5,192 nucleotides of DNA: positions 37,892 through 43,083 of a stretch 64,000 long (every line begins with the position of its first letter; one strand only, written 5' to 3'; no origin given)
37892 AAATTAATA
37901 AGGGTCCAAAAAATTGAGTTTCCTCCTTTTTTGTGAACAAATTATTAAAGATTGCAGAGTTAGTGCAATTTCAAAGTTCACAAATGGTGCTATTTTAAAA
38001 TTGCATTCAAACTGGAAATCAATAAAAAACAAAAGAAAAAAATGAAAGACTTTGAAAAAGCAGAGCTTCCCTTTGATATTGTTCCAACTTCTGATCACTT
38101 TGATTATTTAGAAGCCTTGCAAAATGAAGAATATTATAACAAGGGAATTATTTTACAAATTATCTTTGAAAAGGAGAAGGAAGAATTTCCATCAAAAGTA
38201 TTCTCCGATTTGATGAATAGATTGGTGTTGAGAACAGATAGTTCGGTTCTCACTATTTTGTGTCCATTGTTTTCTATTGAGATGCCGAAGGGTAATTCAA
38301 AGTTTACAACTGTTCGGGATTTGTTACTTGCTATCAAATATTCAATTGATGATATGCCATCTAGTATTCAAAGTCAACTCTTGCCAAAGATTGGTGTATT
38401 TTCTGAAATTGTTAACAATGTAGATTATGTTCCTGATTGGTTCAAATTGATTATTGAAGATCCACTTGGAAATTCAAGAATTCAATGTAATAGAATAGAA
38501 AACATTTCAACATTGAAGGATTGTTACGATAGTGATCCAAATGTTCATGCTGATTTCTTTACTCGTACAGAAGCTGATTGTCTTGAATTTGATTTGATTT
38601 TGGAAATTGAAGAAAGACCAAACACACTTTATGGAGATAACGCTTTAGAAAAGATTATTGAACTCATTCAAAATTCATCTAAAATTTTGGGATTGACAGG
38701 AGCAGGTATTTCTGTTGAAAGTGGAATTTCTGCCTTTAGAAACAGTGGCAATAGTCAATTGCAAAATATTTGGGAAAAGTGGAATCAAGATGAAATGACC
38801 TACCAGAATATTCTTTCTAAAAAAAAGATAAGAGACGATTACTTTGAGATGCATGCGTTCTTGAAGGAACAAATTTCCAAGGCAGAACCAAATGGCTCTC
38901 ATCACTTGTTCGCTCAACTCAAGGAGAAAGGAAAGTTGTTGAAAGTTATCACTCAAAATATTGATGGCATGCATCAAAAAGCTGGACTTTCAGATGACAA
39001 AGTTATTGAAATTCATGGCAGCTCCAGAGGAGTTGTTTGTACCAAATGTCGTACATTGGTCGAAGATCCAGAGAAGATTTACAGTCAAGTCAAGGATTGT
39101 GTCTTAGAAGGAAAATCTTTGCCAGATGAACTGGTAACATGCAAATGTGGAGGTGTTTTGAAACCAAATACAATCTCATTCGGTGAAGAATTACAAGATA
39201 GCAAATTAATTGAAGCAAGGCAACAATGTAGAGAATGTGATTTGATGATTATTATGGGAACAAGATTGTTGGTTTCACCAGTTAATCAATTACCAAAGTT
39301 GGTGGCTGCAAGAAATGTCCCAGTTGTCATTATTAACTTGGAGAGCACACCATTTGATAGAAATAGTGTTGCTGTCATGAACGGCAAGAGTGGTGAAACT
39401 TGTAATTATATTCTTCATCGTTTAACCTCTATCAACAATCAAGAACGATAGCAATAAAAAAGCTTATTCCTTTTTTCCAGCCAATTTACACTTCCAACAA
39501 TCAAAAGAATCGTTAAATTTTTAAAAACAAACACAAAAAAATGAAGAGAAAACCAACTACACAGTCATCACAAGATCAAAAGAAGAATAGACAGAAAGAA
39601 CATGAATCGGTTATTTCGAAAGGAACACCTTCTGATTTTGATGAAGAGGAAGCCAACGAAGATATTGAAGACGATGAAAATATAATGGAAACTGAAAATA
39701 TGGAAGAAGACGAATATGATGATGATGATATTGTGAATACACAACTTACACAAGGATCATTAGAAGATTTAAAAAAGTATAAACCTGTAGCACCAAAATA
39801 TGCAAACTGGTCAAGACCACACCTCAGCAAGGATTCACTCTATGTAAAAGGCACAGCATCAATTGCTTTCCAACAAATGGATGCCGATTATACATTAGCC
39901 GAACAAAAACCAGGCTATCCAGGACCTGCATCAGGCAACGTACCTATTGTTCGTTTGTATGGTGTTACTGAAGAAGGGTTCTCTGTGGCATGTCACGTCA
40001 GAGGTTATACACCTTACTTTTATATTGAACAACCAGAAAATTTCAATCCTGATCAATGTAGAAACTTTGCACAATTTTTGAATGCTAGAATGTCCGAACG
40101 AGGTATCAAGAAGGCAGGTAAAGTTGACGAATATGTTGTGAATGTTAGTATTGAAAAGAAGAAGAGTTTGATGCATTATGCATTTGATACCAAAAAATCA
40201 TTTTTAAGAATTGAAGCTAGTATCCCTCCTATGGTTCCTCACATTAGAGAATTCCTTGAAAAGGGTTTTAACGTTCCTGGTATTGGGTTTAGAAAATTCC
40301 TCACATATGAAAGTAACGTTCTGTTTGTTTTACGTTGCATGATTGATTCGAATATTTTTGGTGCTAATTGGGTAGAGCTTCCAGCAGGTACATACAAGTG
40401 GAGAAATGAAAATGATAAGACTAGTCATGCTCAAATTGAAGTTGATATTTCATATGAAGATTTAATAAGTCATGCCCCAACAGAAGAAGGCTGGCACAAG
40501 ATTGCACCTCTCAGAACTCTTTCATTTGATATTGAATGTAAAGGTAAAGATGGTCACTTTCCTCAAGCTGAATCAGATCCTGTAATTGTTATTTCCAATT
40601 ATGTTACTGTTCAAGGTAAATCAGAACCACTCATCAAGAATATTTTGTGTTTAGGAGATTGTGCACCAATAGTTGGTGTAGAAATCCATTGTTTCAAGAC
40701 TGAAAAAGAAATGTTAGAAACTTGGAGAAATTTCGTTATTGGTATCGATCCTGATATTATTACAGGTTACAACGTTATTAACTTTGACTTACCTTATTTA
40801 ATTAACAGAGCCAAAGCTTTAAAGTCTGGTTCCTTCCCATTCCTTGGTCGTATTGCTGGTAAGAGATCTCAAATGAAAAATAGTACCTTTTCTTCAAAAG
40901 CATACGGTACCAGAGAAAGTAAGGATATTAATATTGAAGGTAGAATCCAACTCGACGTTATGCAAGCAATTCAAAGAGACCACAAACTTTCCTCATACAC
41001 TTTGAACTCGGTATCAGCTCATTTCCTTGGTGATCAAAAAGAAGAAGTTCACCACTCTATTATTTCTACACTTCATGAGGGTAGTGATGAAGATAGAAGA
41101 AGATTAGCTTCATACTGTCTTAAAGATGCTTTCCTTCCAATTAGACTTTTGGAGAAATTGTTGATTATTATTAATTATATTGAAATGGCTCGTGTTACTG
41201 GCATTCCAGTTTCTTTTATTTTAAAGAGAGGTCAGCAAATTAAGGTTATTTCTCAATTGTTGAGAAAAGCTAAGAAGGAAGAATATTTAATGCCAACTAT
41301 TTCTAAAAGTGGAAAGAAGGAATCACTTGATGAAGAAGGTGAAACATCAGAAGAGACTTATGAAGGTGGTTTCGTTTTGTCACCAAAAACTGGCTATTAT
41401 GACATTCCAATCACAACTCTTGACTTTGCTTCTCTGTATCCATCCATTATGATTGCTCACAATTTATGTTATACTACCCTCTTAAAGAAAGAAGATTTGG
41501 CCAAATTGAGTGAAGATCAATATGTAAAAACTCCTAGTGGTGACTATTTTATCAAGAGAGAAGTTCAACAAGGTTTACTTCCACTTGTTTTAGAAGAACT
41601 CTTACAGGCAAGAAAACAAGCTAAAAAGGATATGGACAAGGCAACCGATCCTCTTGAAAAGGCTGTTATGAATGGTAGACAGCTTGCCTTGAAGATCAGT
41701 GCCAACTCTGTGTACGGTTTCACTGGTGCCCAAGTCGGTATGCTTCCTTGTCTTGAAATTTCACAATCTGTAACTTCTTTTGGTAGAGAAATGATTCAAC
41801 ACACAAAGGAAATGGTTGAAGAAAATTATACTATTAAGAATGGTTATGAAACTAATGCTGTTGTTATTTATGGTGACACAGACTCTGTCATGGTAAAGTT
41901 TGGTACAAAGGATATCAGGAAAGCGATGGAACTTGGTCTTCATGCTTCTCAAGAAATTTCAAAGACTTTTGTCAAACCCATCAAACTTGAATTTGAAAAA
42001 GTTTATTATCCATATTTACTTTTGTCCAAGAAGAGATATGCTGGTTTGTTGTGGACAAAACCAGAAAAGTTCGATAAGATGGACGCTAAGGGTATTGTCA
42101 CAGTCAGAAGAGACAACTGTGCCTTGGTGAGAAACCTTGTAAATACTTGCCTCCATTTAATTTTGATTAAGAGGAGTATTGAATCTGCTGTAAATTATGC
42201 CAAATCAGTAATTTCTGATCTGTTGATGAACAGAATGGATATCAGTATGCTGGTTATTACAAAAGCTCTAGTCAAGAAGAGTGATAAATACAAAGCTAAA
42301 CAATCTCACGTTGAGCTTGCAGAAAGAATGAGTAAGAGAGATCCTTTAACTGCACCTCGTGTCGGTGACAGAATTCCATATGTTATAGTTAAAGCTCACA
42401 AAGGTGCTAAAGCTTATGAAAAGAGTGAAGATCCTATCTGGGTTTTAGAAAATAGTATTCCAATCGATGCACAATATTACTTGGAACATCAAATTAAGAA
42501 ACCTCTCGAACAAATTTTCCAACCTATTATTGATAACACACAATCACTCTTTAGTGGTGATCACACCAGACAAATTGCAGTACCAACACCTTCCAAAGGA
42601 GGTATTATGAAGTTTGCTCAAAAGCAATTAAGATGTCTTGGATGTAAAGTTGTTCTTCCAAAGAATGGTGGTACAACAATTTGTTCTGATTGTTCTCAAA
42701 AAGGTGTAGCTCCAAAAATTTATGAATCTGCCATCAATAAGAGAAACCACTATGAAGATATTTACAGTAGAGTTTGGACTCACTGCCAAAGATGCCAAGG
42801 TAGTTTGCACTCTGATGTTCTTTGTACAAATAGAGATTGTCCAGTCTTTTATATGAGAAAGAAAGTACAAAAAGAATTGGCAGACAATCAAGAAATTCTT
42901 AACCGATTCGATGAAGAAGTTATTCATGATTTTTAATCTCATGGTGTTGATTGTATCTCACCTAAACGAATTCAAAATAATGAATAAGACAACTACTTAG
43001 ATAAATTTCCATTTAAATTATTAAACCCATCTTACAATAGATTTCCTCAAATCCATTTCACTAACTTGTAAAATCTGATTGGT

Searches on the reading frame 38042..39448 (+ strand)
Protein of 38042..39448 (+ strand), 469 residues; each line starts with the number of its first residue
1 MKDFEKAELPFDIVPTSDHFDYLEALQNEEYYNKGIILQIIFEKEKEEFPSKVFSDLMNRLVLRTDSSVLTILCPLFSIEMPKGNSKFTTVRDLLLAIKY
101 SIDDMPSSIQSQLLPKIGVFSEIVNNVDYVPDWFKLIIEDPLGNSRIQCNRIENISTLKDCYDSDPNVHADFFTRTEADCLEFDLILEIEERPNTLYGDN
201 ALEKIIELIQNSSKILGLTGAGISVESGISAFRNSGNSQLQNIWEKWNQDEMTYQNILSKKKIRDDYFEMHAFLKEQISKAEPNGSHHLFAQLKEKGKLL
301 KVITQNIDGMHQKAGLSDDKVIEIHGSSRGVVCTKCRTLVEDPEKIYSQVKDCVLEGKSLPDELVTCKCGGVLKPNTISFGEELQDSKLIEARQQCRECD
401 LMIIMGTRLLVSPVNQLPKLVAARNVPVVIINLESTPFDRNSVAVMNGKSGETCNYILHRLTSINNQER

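Call 11: find_encoding_contigs(protein=window:38042-39448:+, flank=2000, max_places=3)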
Protein window:38042-39448:+ (469 aa): no gene with exactly this product is on record in the collection.

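Call 14: search_protein_families(library=pfam, proteins=[window:38042-39448:+], max_evalue=0.001)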
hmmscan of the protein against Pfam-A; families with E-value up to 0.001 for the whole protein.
window:38042-39448:+ (469 aa): 2 families
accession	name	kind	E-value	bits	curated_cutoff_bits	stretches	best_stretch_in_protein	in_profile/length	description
PF02146.23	SIR2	-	3e-39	135.2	24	1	220-413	1-180/180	Sir2 family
PF22794.1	jr-ZPR1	-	1.2e-08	35.4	27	1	58-179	3-119/125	ZPR1 jelly-roll domain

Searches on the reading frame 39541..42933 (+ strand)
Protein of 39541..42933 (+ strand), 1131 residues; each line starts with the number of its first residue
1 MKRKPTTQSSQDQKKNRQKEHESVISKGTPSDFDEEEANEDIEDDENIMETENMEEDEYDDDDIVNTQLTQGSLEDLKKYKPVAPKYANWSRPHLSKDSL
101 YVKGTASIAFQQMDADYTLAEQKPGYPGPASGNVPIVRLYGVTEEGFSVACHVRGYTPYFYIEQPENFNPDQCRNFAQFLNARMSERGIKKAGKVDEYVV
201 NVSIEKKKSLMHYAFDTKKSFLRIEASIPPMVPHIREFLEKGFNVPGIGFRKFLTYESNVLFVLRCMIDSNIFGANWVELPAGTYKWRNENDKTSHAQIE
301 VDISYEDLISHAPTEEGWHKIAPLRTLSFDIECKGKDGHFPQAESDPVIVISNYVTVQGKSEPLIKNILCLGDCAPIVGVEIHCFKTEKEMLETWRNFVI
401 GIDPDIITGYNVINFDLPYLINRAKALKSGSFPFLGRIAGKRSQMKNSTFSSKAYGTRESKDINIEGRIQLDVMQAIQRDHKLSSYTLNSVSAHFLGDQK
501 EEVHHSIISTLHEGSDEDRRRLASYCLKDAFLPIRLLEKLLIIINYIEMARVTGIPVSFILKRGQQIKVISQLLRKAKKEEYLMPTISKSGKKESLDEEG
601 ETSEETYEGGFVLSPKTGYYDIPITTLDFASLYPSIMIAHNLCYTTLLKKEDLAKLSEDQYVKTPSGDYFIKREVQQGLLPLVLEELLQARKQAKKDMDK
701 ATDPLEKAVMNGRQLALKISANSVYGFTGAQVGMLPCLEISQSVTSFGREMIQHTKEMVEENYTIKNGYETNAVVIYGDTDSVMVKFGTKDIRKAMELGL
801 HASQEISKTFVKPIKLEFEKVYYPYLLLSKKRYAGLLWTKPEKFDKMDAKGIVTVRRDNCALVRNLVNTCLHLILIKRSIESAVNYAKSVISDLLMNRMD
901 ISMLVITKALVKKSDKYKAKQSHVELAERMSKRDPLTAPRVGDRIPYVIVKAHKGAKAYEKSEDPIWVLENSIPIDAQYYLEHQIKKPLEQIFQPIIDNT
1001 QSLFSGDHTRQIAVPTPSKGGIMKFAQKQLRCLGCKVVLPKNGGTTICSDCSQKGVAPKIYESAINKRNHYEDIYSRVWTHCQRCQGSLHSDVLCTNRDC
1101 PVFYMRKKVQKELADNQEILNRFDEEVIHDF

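Call 14: search_protein_families(library=pfam, proteins=[window:39541-42933:+], max_evalue=0.001)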
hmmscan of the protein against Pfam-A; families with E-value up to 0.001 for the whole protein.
window:39541-42933:+ (1131 aa): 4 families
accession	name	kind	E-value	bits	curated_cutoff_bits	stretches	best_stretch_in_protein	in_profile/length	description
PF00136.26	DNA_pol_B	-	7.6e-154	513.3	23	1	555-996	1-453/453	DNA polymerase family B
PF03104.25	DNA_pol_B_exo1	-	1.9e-64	217.8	23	1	255-491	3-242/242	DNA polymerase family B, exonuclease domain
PF14260.11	zf-C4pol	-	1.1e-16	61.3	28.9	1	1032-1106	1-70/70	C4-type zinc-finger of DNA polymerase delta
PF24055.2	POL3_N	-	8.3e-05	23.5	24.1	1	155-231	1-79/81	DNA polymerase delta catalytic subunit-like, N-terminal domain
